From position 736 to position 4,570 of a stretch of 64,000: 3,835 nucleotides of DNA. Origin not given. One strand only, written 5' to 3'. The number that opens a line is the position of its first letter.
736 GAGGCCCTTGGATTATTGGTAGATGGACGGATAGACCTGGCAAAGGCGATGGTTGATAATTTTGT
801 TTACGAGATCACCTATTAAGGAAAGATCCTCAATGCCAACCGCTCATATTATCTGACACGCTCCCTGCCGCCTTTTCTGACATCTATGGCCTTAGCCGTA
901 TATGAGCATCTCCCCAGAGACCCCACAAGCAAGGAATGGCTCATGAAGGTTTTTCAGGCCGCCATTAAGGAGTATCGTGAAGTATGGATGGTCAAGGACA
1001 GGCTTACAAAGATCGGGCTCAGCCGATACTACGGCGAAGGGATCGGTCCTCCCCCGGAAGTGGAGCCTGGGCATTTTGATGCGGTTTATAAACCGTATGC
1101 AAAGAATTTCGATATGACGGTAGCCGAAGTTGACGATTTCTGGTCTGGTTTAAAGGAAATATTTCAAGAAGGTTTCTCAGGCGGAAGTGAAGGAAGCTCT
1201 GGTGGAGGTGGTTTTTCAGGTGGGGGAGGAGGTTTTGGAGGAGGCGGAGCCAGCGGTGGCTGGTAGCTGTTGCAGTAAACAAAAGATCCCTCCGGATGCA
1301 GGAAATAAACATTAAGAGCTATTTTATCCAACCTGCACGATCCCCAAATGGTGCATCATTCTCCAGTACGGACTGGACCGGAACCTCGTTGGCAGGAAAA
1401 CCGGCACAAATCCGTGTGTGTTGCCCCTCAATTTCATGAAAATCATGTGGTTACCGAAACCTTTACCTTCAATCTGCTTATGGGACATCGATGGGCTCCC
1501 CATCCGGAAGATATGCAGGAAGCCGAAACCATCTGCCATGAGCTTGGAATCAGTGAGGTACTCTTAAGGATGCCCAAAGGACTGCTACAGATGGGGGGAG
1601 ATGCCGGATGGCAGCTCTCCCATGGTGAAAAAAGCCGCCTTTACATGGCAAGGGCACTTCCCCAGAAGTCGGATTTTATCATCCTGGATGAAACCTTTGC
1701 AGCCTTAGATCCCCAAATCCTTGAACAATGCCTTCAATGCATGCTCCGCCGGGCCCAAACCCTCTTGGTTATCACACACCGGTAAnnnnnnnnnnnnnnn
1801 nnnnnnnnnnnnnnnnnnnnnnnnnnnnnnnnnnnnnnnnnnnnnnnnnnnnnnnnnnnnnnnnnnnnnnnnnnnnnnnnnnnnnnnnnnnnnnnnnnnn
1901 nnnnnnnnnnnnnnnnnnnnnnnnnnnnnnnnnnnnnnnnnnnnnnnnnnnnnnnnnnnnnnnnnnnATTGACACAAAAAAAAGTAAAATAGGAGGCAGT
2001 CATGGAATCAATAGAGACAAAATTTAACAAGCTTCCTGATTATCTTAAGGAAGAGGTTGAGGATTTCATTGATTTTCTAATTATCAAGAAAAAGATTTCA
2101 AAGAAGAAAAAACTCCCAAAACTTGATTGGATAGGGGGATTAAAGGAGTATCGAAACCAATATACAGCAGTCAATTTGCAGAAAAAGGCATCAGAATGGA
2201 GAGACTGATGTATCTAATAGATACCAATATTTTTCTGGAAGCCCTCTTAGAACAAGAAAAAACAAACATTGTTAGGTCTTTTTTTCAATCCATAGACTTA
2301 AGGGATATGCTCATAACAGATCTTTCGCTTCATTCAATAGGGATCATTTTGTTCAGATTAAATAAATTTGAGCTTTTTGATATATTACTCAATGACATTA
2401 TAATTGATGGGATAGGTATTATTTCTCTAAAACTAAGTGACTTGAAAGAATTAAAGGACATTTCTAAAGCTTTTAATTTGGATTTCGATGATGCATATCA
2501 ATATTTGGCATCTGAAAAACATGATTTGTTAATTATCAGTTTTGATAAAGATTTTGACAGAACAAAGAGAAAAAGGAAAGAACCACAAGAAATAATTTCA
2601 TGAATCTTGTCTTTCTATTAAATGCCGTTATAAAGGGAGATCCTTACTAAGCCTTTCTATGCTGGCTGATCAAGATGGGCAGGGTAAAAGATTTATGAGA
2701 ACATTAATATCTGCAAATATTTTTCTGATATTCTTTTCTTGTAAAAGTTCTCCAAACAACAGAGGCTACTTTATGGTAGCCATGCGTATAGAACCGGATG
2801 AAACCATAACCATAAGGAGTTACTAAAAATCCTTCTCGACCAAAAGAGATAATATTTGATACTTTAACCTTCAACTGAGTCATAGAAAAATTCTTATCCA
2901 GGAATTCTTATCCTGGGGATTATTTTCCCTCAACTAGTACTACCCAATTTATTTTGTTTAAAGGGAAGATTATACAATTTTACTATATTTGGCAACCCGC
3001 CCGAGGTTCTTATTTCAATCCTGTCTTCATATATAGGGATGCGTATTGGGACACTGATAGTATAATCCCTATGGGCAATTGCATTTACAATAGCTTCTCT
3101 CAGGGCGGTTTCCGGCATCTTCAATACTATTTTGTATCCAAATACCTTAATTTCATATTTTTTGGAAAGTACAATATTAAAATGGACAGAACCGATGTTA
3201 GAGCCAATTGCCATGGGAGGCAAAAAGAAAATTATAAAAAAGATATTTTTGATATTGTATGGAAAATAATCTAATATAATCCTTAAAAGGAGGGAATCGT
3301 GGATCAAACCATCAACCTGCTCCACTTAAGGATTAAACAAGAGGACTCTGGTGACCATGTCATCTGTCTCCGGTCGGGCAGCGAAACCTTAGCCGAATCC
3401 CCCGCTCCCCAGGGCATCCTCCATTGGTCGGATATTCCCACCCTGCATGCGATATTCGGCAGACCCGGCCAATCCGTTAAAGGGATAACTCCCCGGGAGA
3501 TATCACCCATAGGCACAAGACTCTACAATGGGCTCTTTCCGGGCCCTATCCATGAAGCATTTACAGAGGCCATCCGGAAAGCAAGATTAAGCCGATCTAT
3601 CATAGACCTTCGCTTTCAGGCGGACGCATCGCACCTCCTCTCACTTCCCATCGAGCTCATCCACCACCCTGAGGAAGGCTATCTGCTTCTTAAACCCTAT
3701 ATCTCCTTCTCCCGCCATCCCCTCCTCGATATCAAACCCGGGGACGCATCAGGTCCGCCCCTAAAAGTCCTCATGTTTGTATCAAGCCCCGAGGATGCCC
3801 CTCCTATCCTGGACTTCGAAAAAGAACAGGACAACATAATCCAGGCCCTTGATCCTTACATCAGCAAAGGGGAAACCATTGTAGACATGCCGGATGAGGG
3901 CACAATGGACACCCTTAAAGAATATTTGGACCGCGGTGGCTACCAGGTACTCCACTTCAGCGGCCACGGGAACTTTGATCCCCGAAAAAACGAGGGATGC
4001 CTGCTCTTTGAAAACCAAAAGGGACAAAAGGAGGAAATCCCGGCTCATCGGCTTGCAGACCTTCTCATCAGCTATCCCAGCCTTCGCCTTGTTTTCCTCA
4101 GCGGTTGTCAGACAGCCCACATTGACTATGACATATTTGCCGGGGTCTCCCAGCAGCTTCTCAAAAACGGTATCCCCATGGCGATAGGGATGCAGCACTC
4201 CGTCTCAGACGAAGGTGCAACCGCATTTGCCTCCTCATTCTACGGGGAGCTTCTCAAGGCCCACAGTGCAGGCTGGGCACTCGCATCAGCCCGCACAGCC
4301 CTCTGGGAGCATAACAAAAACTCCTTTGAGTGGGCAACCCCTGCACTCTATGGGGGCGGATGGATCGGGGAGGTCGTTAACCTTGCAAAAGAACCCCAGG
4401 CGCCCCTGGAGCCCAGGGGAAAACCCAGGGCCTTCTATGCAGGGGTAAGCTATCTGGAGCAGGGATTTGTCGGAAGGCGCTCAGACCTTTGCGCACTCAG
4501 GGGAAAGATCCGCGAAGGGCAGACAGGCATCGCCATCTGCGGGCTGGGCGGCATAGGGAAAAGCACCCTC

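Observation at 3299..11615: Four-gene NLR-like cluster: two CHAT-STAND-TPR paralogs bracketing a double zinc-ribbon protein and a 4-TM protein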

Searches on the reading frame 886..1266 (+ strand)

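Call 25: search_protein_families(library=pfam, proteins=[window:886-1266:+], max_evalue=0.01)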
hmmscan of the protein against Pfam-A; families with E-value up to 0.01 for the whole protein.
window:886-1266:+ (126 aa): 1 family
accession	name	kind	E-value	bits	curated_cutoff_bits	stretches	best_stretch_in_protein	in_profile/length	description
PF01204.24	Trehalase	-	1.1e-05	25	21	1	1-93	187-275/512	Trehalase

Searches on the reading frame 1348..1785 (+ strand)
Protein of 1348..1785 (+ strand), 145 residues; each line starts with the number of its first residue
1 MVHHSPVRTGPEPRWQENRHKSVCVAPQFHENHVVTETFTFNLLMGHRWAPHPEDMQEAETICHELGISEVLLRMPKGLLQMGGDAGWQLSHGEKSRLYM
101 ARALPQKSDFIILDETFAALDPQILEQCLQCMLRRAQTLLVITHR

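Call 25: search_protein_families(library=pfam, proteins=[window:1348-1785:+], max_evalue=0.01)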
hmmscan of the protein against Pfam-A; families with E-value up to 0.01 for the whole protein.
window:1348-1785:+ (145 aa): 1 family
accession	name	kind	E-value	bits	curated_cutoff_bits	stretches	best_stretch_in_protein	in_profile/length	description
PF00005.33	ABC_tran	-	4.5e-07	31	25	1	17-117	55-136/137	ABC transporter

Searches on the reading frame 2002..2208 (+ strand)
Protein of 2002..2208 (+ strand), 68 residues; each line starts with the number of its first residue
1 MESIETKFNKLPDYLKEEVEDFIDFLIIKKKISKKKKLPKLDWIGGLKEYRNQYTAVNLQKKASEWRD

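Call 25: search_protein_families(library=pfam, proteins=[window:2002-2208:+], max_evalue=0.01)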
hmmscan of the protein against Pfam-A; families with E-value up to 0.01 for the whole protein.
window:2002-2208:+ (68 aa): 1 family
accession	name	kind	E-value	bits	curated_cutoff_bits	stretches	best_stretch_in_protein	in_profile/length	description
PF10047.15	DUF2281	-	2.4e-12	47.7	26.5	1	4-63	2-64/64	Protein of unknown function (DUF2281)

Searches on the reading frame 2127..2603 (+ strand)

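Call 25: search_protein_families(library=pfam, proteins=[window:2127-2603:+], max_evalue=0.01)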
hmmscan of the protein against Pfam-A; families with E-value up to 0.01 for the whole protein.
window:2127-2603:+ (158 aa): 1 family
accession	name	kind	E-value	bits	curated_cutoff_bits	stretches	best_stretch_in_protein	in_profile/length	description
PF01850.27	PIN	-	6.8e-11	43.3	23.6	1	29-148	1-119/120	PIN domain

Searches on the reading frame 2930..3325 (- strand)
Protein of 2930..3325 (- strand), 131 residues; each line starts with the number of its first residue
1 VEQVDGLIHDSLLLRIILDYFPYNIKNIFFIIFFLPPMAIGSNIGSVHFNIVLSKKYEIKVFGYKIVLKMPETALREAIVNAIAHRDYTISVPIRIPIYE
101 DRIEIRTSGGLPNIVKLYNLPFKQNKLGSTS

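Call 25: search_protein_families(library=pfam, proteins=[window:2930-3325:-], max_evalue=0.01)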
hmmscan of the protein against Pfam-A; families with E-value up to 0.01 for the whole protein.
window:2930-3325:- (131 aa): 1 family
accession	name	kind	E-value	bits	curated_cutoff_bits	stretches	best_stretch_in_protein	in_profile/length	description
PF13749.12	HATPase_c_4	-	0.00024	21.5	26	1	93-123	3-33/89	Putative ATP-dependent DNA helicase recG C-terminal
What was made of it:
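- Checked: The remnant on the minus strand at 2930-3325 gave only a weak HATPase_c_4 hit (call 25).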

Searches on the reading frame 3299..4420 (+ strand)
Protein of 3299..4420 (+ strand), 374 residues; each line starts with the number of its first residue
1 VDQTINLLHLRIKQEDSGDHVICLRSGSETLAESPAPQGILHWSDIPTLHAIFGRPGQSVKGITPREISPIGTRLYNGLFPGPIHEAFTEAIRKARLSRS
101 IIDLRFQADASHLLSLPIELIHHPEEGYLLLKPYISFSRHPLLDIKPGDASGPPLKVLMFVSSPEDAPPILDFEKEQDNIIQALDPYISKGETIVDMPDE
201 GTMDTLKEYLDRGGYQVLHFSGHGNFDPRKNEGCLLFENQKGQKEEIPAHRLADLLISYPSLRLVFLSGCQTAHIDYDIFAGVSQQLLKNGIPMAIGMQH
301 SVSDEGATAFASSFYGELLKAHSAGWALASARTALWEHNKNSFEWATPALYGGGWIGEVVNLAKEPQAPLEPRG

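Call 67: search_solved_structures(query=window:3299-4420:+, max_evalue=1, show_alignments=1)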
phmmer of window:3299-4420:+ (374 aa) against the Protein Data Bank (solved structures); distinct sequences matched with E-value up to 1: 1.
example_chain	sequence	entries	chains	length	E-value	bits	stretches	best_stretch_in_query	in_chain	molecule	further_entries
8tl0_A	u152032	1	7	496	0.012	18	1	141-334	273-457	CHAT domain-containing protein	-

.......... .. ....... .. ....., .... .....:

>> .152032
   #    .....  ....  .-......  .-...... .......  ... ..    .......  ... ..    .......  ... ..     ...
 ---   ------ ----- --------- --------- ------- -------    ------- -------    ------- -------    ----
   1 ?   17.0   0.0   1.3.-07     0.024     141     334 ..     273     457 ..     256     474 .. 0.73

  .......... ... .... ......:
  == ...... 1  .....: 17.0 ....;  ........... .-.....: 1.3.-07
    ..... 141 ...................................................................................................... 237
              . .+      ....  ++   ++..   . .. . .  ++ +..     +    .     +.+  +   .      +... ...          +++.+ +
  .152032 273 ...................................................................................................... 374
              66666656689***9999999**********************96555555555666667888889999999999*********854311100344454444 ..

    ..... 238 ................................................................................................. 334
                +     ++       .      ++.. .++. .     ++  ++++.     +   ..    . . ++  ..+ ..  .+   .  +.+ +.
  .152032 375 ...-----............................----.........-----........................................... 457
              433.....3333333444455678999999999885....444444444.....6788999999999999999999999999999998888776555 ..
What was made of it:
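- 3512..4354 (+): CHAT (caspase-superfamily) domain of paralogue 1, residues 72-352. Catalytic His223 and Cys270. The His and Cys align with those of the solved CHAT protein 8tl0 (call 67).
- Checked: They align with the His and Cys of a solved CHAT protein, 8tl0 (call 67).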
